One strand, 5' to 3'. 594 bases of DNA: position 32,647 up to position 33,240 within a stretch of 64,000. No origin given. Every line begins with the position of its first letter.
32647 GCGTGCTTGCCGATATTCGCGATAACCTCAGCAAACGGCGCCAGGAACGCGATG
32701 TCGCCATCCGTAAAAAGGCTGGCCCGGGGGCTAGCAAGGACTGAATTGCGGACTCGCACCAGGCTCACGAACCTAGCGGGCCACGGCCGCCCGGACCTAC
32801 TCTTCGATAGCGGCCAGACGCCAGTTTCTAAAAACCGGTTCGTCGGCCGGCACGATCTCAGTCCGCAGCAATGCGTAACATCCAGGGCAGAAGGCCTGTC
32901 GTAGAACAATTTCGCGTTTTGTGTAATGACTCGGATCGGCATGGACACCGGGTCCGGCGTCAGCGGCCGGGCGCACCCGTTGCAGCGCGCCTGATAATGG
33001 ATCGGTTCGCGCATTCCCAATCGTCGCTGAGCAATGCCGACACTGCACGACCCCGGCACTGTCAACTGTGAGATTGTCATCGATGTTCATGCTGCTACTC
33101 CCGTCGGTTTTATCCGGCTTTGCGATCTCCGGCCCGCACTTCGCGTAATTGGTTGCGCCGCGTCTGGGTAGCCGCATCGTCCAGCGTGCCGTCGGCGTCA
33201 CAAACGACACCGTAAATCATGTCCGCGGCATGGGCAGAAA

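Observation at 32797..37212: Three-subunit hydantoinase/acetone-carboxylase-family enzyme (HyuA-like, HyuB-like, small Cys-rich subunit) as island cargo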

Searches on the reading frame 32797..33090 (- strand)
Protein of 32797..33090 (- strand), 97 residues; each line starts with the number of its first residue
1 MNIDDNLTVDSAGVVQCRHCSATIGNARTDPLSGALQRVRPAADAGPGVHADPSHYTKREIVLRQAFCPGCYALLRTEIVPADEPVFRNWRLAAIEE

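Call 5: search_protein_families(library=pfam, proteins=[window:32797-33090:-], max_evalue=0.01)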
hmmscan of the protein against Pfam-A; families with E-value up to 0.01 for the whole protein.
window:32797-33090:- (97 aa): 1 family
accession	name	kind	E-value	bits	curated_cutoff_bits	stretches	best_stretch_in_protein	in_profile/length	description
PF08882.16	Acetone_carb_G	-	0.0026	18.4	21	1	16-89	26-100/113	Acetone carboxylase gamma subunit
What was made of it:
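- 32797..33090 (-): gamma-like Cys4 zinc-ribbon subunit (97 aa). Pfam Acetone_carb_G E 0.0026, 18.4 bits, below the gathering score of 21 (call 5).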

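Call 6: search_protein_families(library=ncbifam, proteins=[window:32797-33090:-], max_evalue=0.01)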
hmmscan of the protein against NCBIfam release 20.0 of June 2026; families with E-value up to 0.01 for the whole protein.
window:32797-33090:- (97 aa): 0 families

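Call 9: find_homologous_proteins(query=window:32797-33090:-, max_evalue=0.001)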
Query window:32797-33090:- (97 aa): 31 proteins with E <= 0.001 among 33 candidates.
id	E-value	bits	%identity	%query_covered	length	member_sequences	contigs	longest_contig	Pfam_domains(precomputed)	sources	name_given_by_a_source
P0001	8.7e-60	217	100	100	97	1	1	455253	-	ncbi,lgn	-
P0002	5.2e-41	157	75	95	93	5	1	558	-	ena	-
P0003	2.5e-36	142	68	96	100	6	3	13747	-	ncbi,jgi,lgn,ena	jgi:hypothetical protein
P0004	3.5e-35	139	67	95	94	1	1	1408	-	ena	-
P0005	5.0e-35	138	66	97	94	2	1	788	-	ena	-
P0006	4.6e-34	135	63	96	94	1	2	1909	-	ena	-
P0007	4.9e-34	135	64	97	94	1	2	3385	-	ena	-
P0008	5.2e-34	135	67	95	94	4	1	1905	-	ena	-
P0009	1.1e-31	127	63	95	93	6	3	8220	-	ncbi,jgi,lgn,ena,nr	ncbi:MAG: hypothetical protein QOE32_7494 [Pseudonocardiales bacterium]|jgi:N-methylhydantoinase B|n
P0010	1.1e-31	127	63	95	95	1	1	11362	-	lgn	-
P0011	1.3e-31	127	61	99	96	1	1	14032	-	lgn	-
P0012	6.2e-31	125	61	96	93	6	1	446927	-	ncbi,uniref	ncbi:hypothetical protein ACIBKY_33150 [Nonomuraea sp. NPDC050394]|uniref:hypothetical protein n=1 T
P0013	1.8e-30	123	60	95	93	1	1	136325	-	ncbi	ncbi:hypothetical protein ACWEKM_04275 [Streptomyces sp. NPDC004752]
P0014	7.6e-29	118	58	96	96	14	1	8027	PF08882.17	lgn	-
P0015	9.6e-29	118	58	95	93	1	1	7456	-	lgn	-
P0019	5.4e-28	115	60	95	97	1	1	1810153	-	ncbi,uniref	ncbi:hypothetical protein ACTU3I_00275 [Microbacterium sp. RD1]|uniref:hypothetical protein n=1 Tax=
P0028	6.3e-24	102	54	95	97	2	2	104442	-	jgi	jgi:N-methylhydantoinase B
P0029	9.3e-23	99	56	100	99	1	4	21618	-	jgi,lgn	jgi:N-methylhydantoinase B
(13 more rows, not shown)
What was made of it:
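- Public records call it 'hypothetical protein' (call 9).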

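Call 12: search_solved_structures(query=window:32797-33090:-, max_evalue=10, show_alignments=3)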
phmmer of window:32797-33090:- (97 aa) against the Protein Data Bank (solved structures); distinct sequences matched with E-value up to 10: 1.
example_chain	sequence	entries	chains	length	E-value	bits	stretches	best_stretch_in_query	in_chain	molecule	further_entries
5l9w_C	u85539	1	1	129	0.059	17.5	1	16-86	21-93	Acetophenone carboxylase beta subunit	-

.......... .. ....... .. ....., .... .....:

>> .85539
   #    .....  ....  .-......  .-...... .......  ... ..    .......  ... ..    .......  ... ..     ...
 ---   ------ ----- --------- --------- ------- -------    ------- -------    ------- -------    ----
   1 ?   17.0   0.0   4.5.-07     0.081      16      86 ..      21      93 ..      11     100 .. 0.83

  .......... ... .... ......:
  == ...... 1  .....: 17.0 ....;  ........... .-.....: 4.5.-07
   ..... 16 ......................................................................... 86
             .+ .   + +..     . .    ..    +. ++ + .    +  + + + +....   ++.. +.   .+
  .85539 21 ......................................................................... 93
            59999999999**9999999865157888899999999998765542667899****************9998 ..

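Call 15: search_solved_structures(query=A1, max_evalue=10, show_alignments=3)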
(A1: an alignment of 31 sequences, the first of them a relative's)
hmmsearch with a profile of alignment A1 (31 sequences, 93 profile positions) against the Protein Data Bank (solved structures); distinct sequences matched with E-value up to 10: 2.
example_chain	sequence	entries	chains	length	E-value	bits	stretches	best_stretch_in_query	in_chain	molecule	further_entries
5l9w_C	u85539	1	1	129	0.0042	20.6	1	11-85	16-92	Acetophenone carboxylase beta subunit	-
2ctd_A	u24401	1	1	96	0.85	13.2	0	7-39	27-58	Zinc finger protein 512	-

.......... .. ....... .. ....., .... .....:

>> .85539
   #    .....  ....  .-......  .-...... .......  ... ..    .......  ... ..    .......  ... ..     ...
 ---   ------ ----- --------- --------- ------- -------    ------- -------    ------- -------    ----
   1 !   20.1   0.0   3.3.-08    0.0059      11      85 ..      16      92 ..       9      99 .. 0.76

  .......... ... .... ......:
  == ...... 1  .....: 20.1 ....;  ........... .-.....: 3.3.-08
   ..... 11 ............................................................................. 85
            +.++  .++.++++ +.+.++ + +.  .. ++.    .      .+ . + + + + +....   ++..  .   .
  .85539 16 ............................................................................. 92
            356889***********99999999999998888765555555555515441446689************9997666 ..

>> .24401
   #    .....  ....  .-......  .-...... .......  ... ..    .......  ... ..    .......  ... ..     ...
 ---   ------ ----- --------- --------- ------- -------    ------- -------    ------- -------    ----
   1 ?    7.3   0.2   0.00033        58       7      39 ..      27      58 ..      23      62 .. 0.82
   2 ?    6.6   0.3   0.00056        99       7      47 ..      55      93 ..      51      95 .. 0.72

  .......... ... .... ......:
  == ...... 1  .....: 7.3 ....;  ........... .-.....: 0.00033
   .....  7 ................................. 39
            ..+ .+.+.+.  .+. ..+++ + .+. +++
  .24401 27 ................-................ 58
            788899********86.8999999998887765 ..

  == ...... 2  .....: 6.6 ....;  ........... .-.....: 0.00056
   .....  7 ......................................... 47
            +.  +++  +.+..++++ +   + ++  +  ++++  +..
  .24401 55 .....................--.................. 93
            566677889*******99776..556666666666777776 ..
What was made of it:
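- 32797..33090 (-): A family profile against the PDB finds Apc gamma 5l9w_C at 0.0042 (call 15).
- A profile hit to Apc gamma with the Cys pairs aligned (call 15).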

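Call 16: search_protein_families(library=pfam, alignment_id=A1, max_evalue=0.1)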
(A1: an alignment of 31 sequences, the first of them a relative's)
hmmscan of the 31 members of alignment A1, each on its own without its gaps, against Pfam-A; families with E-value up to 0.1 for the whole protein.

A. member 1, P0001 (97 aa): 2 families
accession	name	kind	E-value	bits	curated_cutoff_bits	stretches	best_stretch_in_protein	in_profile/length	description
PF08882.16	Acetone_carb_G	-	0.0026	18.4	21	1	16-89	26-100/113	Acetone carboxylase gamma subunit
PF13717.11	Zn_ribbon_4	-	0.021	15.2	30.3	1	2-23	13-34/36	zinc-ribbon domain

B. families by the number of members that match (of 31 scanned): 27 families (the first 25 are shown)
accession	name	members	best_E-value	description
PF08882.16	Acetone_carb_G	12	6.5e-06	Acetone carboxylase gamma subunit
PF13240.11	Zn_Ribbon_1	10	0.0034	zinc-ribbon domain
PF24463.1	DUF7577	9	0.0034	Domain of unknown function (DUF7577)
PF24042.1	DUF7351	8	0.0029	Domain of unknown function (DUF7351)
PF21276.3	ZNF512_C2HC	7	0.0037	Zinc finger protein 512, C2HC zinc finger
PF13248.11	Zn_ribbon_3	7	0.012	zinc-ribbon domain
PF12647.12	RNHCP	5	0.0066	RNHCP domain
PF12172.15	zf-ChsH2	5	0.0066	ChsH2, rubredoxin-like zinc ribbon domain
PF08421.16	Methyltransf_13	3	0.0097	Putative zinc binding domain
PF23545.1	Zn_ribbon_HMPTM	3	0.012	HMPTM N-terminal zinc ribbon domain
PF14803.11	Zn_ribbon_Nudix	3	0.029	Nudix N-terminal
PF24461.1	DUF7576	2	0.0031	Family of unknown function (DUF7576)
PF25017.1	zf-C2HC_3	2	0.0092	C2HC zinc finger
PF24623.2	Phage_zn_bind_8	2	0.014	Putative DNA-binding phage zinc finger domain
PF12581.13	DUF3756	2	0.016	Protein of unknown function (DUF3756)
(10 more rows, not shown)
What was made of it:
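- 32797..33090 (-): 12 of 31 homologues match, best 6.5e-6 (call 16).
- On Gamma subunit family (Pfam PF08882 Acetone_carb_G): However, 12 of 31 orthologues match, best 6.5e-6 (call 16).
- Family-level Pfam hits (call 16).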

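Call 17: find_encoding_contigs(protein=P0001, flank=10000, max_places=3)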
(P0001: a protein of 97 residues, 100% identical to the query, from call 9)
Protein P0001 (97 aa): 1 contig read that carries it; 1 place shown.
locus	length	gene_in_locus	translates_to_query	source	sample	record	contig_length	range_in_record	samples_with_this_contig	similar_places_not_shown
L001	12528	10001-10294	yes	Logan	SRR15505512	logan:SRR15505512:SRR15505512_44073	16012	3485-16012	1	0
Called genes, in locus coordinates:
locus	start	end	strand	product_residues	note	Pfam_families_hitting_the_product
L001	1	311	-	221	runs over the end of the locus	-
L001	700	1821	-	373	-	PF02311:AraC_binding (faint), PF07883:Cupin_2 (faint)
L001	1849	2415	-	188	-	-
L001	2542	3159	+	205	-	PF01613:Flavin_Reduct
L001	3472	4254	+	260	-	PF23441:SDR, PF00106:adh_short, PF08659:KR, PF13561:adh_short_C2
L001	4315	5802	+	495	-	PF00171:Aldedh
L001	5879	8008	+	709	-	PF05378:Hydant_A_N, PF01968:Hydantoinase_A, PF19278:Hydant_A_C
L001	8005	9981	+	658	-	PF02538:Hydantoinase_B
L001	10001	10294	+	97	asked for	-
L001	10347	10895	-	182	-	PF22381:Staph_reg_Sar_Rot (weak), PF12802:MarR_2, PF01047:MarR, PF12840:HTH_20 (weak), PF13412:HTH_24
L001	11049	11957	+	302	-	PF00701:DHDPS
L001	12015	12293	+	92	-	-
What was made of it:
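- Checked: The independent gene call on the same DNA also gives 97 aa (call 17).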

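Call 18: find_encoding_contigs(protein=P0012, flank=10000, max_places=2)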
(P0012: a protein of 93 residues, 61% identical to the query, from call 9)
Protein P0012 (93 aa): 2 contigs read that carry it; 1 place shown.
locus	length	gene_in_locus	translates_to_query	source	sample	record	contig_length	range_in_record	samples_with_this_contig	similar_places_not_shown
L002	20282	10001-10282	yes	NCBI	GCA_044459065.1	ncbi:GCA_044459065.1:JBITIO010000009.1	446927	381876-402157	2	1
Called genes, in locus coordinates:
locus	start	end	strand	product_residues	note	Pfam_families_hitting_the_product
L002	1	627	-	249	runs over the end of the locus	PF09339:HTH_IclR, PF01614:IclR_C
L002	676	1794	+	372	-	PF02311:AraC_binding (faint), PF07883:Cupin_2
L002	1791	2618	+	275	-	PF01557:FAA_hydrolase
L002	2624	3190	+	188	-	PF11716:MDMPI_N, PF12867:DinB_2 (weak)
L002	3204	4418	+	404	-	PF01266:DAO (faint), PF01494:FAD_binding_3, PF03486:HI0933_like (faint), PF07992:Pyr_redox_2 (faint)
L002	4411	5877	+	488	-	PF00171:Aldedh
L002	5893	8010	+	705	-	PF05378:Hydant_A_N, PF01968:Hydantoinase_A, PF19278:Hydant_A_C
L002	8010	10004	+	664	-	PF02538:Hydantoinase_B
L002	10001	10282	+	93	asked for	-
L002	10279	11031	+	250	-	PF00106:adh_short, PF08659:KR, PF13561:adh_short_C2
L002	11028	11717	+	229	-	PF00596:Aldolase_II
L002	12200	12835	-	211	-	PF00072:Response_reg, PF00196:GerE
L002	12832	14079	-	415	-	PF07730:HisKA_3, PF02518:HATPase_c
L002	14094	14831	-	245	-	PF01061:ABC2_membrane, PF12698:ABC2_membrane_3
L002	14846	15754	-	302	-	PF00005:ABC_tran, PF13304:AAA_21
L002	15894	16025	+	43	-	-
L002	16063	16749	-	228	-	PF13424:TPR_12 (weak), PF17874:TPR_MalT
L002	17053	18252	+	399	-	PF01266:DAO, PF03486:HI0933_like (faint)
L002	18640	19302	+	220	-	PF07992:Pyr_redox_2 (weak)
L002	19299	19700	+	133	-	PF20064:DUF6463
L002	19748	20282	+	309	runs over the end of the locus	PF04072:LCM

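Call 19: find_encoding_contigs(protein=P0019, flank=10000, max_places=2)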
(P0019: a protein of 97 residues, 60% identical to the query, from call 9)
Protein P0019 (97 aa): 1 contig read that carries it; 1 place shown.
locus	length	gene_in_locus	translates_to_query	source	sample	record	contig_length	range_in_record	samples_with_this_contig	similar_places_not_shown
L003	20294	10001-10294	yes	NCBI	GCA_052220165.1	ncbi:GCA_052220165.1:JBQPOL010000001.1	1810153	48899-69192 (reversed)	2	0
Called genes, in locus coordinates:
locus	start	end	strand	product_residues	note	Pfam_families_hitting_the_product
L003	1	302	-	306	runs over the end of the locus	PF01047:MarR, PF12802:MarR_2, PF13412:HTH_24 (faint), PF22381:Staph_reg_Sar_Rot (faint), PF01047:MarR, PF09339:HTH_IclR (weak), PF12802:MarR_2, PF13463:HTH_27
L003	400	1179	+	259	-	PF09339:HTH_IclR, PF12802:MarR_2 (faint), PF01614:IclR_C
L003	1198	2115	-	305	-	PF00682:HMGL-like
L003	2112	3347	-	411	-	PF02515:CoA_transf_3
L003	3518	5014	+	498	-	PF00171:Aldedh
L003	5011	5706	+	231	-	PF00596:Aldolase_II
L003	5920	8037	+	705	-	PF05378:Hydant_A_N, PF01968:Hydantoinase_A, PF19278:Hydant_A_C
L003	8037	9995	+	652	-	PF02538:Hydantoinase_B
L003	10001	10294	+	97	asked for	-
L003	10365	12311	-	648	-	PF00330:Aconitase, PF00694:Aconitase_C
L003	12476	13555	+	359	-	PF02311:AraC_binding (faint), PF05899:Cupin_3 (faint), PF07883:Cupin_2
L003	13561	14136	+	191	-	PF11716:MDMPI_N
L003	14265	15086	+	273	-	PF00528:BPD_transp_1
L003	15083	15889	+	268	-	PF00528:BPD_transp_1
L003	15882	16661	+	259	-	PF00005:ABC_tran, PF13304:AAA_21 (faint)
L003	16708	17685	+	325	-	PF13379:NMT1_2, PF09084:NMT1, PF12974:Phosphonate-bd (weak)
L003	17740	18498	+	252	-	PF00106:adh_short, PF08659:KR, PF13561:adh_short_C2, PF23441:SDR (weak)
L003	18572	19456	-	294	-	PF01557:FAA_hydrolase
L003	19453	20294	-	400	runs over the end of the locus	PF00070:Pyr_redox (faint), PF00890:FAD_binding_2 (faint), PF01266:DAO (faint), PF01494:FAD_binding_3, PF07992:Pyr_redox_2 (faint), PF13450:NAD_binding_8 (weak), PF13738:Pyr_redox_3 (faint), PF01593:Amino_oxidase (faint)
